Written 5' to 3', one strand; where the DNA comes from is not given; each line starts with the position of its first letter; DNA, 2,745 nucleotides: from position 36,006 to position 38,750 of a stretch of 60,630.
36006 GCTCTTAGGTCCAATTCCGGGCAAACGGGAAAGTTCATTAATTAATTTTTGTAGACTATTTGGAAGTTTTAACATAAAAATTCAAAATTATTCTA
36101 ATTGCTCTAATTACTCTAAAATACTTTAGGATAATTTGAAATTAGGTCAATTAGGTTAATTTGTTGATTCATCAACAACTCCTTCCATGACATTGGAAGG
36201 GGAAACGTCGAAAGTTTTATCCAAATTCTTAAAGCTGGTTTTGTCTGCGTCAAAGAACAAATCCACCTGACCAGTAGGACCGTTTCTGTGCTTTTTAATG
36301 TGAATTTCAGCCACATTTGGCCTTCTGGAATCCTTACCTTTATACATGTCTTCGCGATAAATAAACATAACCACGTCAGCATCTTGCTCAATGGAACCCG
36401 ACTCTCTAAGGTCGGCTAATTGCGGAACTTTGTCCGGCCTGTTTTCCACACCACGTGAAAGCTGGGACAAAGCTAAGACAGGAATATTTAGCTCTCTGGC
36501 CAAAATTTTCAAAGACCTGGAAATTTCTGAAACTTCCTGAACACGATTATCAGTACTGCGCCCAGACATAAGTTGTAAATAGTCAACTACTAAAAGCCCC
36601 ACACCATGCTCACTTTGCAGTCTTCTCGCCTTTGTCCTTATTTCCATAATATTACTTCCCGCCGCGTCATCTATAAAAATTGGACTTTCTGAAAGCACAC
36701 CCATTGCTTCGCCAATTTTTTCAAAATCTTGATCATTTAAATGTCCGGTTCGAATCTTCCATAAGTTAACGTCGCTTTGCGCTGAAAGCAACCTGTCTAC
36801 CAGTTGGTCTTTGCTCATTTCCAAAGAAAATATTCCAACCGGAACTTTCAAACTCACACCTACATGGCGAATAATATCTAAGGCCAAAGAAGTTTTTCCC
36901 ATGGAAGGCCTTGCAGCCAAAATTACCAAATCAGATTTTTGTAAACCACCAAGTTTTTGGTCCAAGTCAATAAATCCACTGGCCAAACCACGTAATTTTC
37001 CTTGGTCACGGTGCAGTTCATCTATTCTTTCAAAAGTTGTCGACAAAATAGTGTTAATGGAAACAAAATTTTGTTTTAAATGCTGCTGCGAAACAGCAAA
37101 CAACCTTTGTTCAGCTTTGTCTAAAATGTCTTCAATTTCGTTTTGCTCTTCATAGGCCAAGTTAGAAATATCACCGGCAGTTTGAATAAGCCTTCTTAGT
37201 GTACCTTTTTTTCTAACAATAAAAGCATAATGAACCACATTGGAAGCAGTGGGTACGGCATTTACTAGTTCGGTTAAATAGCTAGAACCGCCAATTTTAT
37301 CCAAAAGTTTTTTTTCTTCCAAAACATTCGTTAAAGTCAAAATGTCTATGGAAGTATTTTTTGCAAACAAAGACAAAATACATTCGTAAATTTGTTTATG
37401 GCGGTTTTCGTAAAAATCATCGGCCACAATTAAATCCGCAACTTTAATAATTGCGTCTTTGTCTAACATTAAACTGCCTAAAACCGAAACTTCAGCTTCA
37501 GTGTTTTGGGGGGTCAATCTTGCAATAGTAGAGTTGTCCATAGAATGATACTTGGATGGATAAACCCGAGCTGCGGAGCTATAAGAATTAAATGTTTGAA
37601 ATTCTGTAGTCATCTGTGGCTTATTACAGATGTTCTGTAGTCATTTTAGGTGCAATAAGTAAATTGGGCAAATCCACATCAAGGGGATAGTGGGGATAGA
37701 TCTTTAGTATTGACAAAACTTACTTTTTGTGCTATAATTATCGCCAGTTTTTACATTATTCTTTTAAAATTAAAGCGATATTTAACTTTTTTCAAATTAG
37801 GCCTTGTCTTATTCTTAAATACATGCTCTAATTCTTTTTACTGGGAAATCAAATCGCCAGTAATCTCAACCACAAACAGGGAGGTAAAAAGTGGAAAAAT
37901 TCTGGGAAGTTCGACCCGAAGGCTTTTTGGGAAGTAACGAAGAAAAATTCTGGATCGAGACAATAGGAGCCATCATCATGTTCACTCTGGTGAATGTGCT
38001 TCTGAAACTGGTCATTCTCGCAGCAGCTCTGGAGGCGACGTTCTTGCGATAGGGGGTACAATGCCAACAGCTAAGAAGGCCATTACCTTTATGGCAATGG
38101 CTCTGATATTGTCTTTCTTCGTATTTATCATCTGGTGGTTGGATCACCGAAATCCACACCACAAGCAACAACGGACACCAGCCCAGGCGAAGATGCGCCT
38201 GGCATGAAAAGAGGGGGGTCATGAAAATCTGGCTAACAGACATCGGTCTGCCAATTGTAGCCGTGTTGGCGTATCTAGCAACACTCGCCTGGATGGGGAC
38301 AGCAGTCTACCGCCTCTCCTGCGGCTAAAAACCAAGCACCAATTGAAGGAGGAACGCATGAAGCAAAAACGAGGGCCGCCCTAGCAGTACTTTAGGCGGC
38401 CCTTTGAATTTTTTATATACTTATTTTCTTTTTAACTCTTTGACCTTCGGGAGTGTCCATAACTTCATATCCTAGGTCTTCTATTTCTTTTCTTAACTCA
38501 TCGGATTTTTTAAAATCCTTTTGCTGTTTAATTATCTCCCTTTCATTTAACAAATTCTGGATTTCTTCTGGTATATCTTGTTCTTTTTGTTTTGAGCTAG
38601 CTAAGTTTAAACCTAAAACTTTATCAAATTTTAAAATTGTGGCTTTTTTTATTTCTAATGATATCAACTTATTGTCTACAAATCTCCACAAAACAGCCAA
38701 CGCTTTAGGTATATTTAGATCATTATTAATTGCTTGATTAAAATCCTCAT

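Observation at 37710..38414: Cassette B: self-contained GC-rich operon of three SD-led single-TM micro-proteins between dnaB and cysS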

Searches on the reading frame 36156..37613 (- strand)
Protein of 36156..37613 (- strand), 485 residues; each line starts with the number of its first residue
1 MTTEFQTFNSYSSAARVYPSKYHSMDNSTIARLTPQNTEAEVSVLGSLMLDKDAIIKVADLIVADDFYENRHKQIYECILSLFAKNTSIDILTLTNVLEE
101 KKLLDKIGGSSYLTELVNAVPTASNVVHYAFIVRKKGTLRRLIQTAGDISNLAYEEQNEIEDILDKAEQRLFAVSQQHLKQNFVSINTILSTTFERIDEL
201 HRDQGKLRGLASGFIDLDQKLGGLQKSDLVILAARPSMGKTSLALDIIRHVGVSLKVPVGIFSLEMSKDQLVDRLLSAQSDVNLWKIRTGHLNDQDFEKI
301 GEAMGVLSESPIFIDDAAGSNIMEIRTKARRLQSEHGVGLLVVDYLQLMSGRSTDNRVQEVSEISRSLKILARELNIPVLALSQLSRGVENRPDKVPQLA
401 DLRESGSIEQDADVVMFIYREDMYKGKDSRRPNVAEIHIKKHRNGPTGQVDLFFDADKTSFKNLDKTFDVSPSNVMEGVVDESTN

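Call 15: find_encoding_contigs(protein=window:36156-37613:-, flank=10000, max_places=10)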
Protein window:36156-37613:- (485 aa): 2 contigs read that carry it; 2 places shown.
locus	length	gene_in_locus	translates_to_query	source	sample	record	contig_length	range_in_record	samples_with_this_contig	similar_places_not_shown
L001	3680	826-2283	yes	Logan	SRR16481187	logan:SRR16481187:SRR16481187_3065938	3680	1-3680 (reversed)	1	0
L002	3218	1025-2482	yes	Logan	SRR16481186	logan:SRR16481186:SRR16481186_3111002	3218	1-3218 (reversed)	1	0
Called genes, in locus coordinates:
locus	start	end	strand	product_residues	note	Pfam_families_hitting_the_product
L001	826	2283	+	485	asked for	PF00772:DnaB, PF03796:DnaB_C, PF13481:AAA_25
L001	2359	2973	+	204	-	PF21176:RecR_HhH, PF02132:RecR_ZnF (weak), PF01751:Toprim, PF13662:Toprim_4, PF21175:RecR_C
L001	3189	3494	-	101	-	PF00829:Ribosomal_L21p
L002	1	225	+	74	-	?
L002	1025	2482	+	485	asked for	PF00772:DnaB, PF03796:DnaB_C, PF13481:AAA_25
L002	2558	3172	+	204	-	PF21176:RecR_HhH, PF02132:RecR_ZnF (weak), PF01751:Toprim, PF13662:Toprim_4, PF21175:RecR_C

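Call 21: find_related_loci(query=window:36156-37613:-, collection=genome_contigs, flank=6000)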
Query window:36156-37613:- (485 aa) in genome_contigs; peptide patterns used: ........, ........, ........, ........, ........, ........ (x = any residue, [..] = any of these).
439 stretches matched a pattern; 383 encode a relative of the query (tblastn E <= 1e-3); the best 80 are kept; 80 distinct loci.
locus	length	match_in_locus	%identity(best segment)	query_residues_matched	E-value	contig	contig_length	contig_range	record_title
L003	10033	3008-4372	85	25-479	0e+0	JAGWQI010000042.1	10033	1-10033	MAG: Patescibacteria group bacterium isolate REEB3 contig-150_8705, whole genome shotgun sequence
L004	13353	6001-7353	85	26-476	0e+0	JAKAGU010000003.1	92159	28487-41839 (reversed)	MAG: bacterium isolate WY2.bin63 NODE_325_length_92159_cov_1.813565, whole genome shotgun sequence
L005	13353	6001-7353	85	26-476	0e+0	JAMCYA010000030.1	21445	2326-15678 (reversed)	MAG: Patescibacteria group bacterium isolate FK_Sedi_B_Bin.374 NODE_8358_length_21445_cov_2.56783, whole genome shotgun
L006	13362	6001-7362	82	25-478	0e+0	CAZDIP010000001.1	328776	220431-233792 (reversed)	MAG TPA_asm: uncultured Candidatus Saccharibacteria bacterium isolate SRP342105_co1_325 genome assembly, contig: NODE_19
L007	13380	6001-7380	80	20-479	0e+0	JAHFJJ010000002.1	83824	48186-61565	MAG: Candidatus Doudnabacteria bacterium isolate nzgw383 NODE_366_length_83825_cov_4.449859, whole genome shotgun sequen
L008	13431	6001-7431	77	3-479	0e+0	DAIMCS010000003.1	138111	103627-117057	MAG TPA_asm: Patescibacteria group bacterium isolate CTOTU25981 NODE_10_length_138111_cov_10.877876, whole genome shotgu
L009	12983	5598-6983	79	21-482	0e+0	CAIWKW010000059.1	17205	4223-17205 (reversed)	MAG: Candidatus Doudnabacteria bacterium isolate AlinenLipids_bin-7426 genome assembly, contig: bin-7426:059/227, whole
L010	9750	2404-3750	81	28-476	0e+0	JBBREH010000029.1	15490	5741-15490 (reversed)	MAG: Candidatus Doudnabacteria bacterium isolate Co_metawrap_2493 Cmw_2493_k141_10025739_length_15490_cov_24.9875, whole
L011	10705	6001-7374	80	25-482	0e+0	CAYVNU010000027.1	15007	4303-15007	MAG TPA_asm: uncultured Candidatus Saccharibacteria bacterium isolate SRP278252_co1_309 genome assembly, contig: NODE_69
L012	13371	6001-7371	80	26-482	0e+0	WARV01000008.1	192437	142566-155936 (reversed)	MAG: Patescibacteria group bacterium isolate AMAZON01 genome_8, whole genome shotgun sequence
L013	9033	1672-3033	79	26-479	0e+0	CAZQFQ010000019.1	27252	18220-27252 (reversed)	MAG TPA_asm: uncultured Candidatus Saccharibacteria bacterium isolate binchicken_co3_512 genome assembly, contig: NODE_5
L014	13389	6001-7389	78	20-482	0e+0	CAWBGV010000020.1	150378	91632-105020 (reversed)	MAG: Candidatus Doudnabacteria bacterium isolate MFD04780.bin.2.152 genome assembly, contig: contig_22460, whole genome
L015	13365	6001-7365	78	25-479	0e+0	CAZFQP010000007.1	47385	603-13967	MAG TPA_asm: uncultured Candidatus Saccharibacteria bacterium isolate SRP278252_co1_731 genome assembly, contig: NODE_99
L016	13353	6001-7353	78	26-476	0e+0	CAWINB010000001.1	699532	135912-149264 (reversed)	MAG: Candidatus Doudnabacteria bacterium isolate MFD04434.bin.1.36 genome assembly, contig: contig_24013, whole genome s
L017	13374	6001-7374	80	22-479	0e+0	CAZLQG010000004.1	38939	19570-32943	MAG TPA_asm: uncultured Candidatus Saccharibacteria bacterium isolate SRP178699_co2_524 genome assembly, contig: NODE_39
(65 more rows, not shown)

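Call 43: list_cluster_members(proteins=[window:36156-37613:-, window:38413-39927:-, window:40009-40533:-])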
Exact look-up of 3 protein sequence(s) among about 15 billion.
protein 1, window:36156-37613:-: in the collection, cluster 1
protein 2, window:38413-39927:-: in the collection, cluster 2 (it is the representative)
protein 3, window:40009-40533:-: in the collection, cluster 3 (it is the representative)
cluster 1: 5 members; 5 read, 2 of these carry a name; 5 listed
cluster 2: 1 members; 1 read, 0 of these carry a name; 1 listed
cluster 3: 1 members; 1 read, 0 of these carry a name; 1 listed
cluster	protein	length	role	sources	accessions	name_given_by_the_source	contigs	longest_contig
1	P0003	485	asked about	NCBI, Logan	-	-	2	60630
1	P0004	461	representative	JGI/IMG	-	replicative DNA helicase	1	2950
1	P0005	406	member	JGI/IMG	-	replicative DNA helicase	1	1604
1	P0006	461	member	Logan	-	-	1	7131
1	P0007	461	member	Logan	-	-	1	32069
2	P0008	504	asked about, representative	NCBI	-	-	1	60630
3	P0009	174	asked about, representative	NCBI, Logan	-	-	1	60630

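Call 44: find_encoding_contigs(protein=P0007, flank=6000, max_places=4)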
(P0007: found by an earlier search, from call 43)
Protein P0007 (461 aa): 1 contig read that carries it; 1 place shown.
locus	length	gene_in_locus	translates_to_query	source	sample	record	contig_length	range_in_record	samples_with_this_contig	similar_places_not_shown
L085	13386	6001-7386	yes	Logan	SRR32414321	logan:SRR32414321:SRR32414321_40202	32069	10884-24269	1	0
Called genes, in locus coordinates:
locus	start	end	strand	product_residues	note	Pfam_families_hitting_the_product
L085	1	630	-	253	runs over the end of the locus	PF00557:Peptidase_M24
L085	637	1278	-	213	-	PF00406:ADK, PF13207:AAA_17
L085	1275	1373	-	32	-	-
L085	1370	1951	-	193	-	PF13238:AAA_18, PF00406:ADK, PF02223:Thymidylate_kin (faint), PF13207:AAA_17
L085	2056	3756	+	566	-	PF00999:Na_H_Exchanger, PF02254:TrkA_N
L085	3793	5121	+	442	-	PF01406:tRNA-synt_1e, PF09334:tRNA-synt_1g (weak), PF23493:CysS_C (weak)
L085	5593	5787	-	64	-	-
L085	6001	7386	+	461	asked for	PF00772:DnaB, PF03796:DnaB_C, PF13481:AAA_25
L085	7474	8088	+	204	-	PF21176:RecR_HhH, PF02132:RecR_ZnF (weak), PF01751:Toprim, PF13662:Toprim_4, PF21175:RecR_C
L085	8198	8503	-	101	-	PF00829:Ribosomal_L21p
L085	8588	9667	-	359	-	PF00953:Glycos_transf_4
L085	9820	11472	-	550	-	-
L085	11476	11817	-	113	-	-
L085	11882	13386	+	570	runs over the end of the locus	-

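Call 45: find_encoding_contigs(protein=P0006, flank=6000, max_places=4)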
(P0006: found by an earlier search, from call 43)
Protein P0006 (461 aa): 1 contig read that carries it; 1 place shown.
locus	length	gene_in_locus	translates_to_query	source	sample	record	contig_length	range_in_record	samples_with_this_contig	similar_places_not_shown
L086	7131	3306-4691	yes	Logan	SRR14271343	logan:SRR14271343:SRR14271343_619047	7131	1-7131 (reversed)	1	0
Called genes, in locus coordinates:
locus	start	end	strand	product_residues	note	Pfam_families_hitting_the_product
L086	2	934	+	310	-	?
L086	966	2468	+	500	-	PF01406:tRNA-synt_1e, PF09334:tRNA-synt_1g (weak)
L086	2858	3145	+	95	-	-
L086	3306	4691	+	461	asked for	PF00772:DnaB, PF03796:DnaB_C, PF13481:AAA_25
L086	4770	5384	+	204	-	PF21176:RecR_HhH, PF02132:RecR_ZnF, PF01751:Toprim, PF13662:Toprim_4, PF21175:RecR_C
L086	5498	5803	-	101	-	PF00829:Ribosomal_L21p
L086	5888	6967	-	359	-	PF00953:Glycos_transf_4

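Call 46: find_encoding_contigs(protein=P0004, flank=6000, max_places=4)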
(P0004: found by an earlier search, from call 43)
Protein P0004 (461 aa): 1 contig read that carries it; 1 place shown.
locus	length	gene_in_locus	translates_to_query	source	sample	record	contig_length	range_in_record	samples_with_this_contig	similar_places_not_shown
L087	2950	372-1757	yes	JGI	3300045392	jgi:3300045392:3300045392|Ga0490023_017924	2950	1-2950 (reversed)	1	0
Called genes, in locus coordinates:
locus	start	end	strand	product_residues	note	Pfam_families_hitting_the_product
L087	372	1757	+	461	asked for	PF00772:DnaB, PF03796:DnaB_C, PF13481:AAA_25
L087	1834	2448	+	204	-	PF21176:RecR_HhH, PF02132:RecR_ZnF (weak), PF01751:Toprim, PF13662:Toprim_4, PF21175:RecR_C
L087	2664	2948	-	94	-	?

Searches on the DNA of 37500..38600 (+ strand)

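Call 5: search_rna_families(source=window, start=37500, end=38600, threshold=evalue, max_evalue=10, show_alignments=3)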
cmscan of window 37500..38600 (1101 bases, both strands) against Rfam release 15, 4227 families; matches with E-value up to 10: 7.
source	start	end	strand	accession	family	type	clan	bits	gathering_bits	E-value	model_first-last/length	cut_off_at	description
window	38372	38435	-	RF02844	RefA9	Gene; antisense;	-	27.2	49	0.096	1-64/64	no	Enterococcus sRNA A9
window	37779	37820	-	RF01600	snoR25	Gene; snRNA; snoRNA; CD-box;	-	19.1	50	7.6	1-70/70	no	small nucleolar RNA snoR25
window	38372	38471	-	RF02607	AbsR25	Gene; sRNA;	-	16.5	47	5.4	1-164/164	no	Acinetobacter sRNA 25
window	38498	38543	+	RF00032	Histone3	Cis-reg;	-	16.2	34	0.36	1-46/46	no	Histone 3' UTR stem-loop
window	38175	38299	-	RF00808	mir-86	Gene; miRNA;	-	14.9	64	4.2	1-77/77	no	mir-86 microRNA precursor family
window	37957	38096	-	RF01734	Fluoride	Cis-reg; riboswitch;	-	12.5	34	2.3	1-64/64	no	Fluoride riboswitch aptamer (crcB RNA motif)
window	37674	37784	-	RF00628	RgsA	Gene; sRNA;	-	10.5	88.4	7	1-194/194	no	RgsA sRNA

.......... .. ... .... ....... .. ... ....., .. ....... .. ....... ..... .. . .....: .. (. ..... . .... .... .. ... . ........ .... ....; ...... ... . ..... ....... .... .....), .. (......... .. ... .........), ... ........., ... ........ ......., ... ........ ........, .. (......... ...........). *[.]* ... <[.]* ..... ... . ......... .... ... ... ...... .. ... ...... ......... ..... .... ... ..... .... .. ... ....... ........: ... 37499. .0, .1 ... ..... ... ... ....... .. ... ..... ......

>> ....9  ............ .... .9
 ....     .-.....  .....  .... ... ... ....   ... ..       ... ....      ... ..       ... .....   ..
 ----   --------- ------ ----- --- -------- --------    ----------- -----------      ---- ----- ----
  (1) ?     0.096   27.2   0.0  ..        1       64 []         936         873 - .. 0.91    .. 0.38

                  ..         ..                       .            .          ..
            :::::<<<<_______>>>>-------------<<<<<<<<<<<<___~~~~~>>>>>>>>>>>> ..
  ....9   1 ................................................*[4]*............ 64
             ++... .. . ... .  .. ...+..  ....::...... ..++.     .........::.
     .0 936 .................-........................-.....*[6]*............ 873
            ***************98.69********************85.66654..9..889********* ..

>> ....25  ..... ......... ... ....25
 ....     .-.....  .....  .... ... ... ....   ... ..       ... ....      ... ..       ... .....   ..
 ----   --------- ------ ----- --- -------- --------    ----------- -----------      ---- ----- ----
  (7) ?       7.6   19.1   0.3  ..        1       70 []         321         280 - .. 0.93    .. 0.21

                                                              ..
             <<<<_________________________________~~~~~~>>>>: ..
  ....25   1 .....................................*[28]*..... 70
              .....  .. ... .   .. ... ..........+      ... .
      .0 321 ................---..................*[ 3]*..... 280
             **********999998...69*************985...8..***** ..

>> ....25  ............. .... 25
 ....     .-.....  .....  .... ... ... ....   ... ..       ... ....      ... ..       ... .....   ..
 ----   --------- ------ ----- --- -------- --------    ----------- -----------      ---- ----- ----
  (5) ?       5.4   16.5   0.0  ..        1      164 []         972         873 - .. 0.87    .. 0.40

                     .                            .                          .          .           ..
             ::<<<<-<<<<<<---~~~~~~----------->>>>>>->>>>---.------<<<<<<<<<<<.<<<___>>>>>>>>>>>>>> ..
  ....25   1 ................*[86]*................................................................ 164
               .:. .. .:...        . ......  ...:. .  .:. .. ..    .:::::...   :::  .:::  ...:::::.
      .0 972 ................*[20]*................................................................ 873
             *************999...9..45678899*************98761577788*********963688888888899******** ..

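Call 19: search_dna_similar(query=window:37700-38420:+, collection=phages, mode=distant, max_evalue=0.01)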
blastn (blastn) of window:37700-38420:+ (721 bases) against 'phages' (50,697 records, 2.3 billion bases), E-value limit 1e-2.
No match.

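Call 20: search_dna_similar(query=window:37700-38420:+, collection=plasmids, mode=distant, max_evalue=0.01)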
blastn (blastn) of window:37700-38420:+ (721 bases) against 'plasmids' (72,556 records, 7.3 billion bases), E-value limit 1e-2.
No match.

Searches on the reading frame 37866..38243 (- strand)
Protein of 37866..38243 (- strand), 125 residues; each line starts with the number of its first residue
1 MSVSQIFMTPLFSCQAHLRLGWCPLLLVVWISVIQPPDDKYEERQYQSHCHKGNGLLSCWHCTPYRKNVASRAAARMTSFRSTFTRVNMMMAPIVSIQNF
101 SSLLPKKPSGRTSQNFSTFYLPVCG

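Call 14: find_encoding_contigs(protein=window:37866-38243:-, flank=10000, max_places=10)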
Protein window:37866-38243:- (125 aa): no gene with exactly this product is on record in the collection.

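Call 17: search_protein_families(library=pfam, proteins=[window:37866-38243:-], max_evalue=10)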
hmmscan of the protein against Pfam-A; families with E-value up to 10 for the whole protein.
window:37866-38243:- (125 aa): 0 families

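Call 18: search_protein_families(library=ncbifam, proteins=[window:37866-38243:-], max_evalue=10)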
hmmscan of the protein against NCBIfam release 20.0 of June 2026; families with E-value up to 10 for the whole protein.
window:37866-38243:- (125 aa): 1 family
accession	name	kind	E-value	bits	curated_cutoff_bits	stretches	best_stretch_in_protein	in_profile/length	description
NF008963.0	PRK12307.1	equivalog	0.14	11.3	637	1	14-60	171-217/426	MFS transporter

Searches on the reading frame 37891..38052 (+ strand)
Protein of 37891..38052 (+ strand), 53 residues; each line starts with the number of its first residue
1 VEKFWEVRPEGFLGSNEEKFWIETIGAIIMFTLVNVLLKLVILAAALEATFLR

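Call 13: find_encoding_contigs(protein=window:37891-38052:+, flank=10000, max_places=10)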
Protein window:37891-38052:+ (53 aa): no gene with exactly this product is on record in the collection.

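Call 17: search_protein_families(library=pfam, proteins=[window:37891-38049:+], max_evalue=10)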
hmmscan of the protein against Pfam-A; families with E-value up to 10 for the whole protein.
seq(53 aa): 0 families

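Call 18: search_protein_families(library=ncbifam, proteins=[window:37891-38049:+], max_evalue=10)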
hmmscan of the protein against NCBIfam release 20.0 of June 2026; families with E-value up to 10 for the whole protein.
seq(53 aa): 0 families

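Call 35: find_related_loci(query=window:37891-38049:+, collection=viral_contigs, flank=8000)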
Query seq(53 aa) (53 aa) in viral_contigs; peptide patterns used: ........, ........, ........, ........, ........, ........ (x = any residue, [..] = any of these).
148 stretches matched a pattern, but none encodes a relative of the query by tblastn (E <= 1e-3).

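Call 37: search_protein_representatives(protein=window:37891-38049:+)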
Query: 53 residues. Proteins with E-value up to 0.001 (for the whole library): 2; up to 1e-10: 0; up to 1e-30: 0. The best 2 are listed.
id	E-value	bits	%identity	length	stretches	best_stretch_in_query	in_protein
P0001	9.1e-09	50.8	27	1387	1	7-28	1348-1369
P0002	6.6e-06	41.9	33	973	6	7-30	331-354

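Call 64: search_protein_families(library=phrogs, proteins=[window:37891-38049:+], max_evalue=1)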
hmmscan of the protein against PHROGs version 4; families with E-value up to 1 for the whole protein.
seq(53 aa): 1 family
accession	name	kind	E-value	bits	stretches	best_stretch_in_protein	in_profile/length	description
phrog_25461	-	unknown function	0.063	14.2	1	17-45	6-31/35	-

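Call 65: search_protein_families(library=padloc, proteins=[window:37891-38049:+], max_evalue=1)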
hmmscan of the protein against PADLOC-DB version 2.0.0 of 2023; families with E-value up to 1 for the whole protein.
seq(53 aa): 0 families
